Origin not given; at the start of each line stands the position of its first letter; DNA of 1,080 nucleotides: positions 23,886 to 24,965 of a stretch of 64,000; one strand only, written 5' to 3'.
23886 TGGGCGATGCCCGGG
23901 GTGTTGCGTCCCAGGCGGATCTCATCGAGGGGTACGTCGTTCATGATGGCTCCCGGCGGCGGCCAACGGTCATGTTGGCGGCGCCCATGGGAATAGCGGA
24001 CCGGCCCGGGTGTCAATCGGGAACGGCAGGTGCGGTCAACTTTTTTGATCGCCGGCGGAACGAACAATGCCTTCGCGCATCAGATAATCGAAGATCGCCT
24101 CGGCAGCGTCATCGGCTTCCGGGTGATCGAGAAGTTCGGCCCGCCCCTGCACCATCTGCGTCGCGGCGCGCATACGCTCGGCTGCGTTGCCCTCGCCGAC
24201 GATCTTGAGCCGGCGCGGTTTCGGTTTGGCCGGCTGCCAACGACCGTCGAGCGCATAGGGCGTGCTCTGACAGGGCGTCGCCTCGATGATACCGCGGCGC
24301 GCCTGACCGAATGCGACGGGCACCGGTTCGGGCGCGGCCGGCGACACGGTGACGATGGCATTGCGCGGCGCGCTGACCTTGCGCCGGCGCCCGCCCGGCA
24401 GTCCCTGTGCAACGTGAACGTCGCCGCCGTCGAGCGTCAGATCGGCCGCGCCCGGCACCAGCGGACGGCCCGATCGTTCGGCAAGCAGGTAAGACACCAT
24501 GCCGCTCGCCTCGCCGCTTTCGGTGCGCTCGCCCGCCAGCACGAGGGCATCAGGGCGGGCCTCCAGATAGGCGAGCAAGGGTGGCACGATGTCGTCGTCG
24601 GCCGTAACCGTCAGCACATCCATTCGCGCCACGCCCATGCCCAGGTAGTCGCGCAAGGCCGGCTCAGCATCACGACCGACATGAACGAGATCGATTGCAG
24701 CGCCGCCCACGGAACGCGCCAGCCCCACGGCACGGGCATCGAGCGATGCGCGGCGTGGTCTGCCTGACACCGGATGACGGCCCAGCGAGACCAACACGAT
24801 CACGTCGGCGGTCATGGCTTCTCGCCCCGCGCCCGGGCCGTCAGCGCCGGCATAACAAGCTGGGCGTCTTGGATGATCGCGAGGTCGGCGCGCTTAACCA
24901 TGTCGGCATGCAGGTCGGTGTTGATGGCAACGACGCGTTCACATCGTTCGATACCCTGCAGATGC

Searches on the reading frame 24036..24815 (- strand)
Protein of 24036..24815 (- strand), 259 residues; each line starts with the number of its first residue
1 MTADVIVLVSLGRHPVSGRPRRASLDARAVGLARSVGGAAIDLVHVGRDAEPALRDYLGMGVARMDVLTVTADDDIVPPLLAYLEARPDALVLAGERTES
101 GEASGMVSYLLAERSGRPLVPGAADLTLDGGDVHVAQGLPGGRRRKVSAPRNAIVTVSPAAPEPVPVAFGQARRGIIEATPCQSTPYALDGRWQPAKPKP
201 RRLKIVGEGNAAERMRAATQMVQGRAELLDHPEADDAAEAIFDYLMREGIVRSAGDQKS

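Call 12: search_protein_families(library=ncbifam, proteins=[window:24036-24815:-])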
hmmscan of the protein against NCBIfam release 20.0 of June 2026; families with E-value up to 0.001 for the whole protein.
window:24036-24815:- (259 aa): 1 family
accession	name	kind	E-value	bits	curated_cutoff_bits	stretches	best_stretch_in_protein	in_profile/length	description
NF051844.1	ETFlavBetaProt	equivalog_domain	1e-70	238.2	350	1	4-252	2-254/254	electron transfer flavoprotein subunit beta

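Call 13: search_protein_families(library=pfam, proteins=[window:24036-24815:-])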
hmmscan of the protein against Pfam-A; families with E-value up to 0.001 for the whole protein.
window:24036-24815:- (259 aa): 0 families
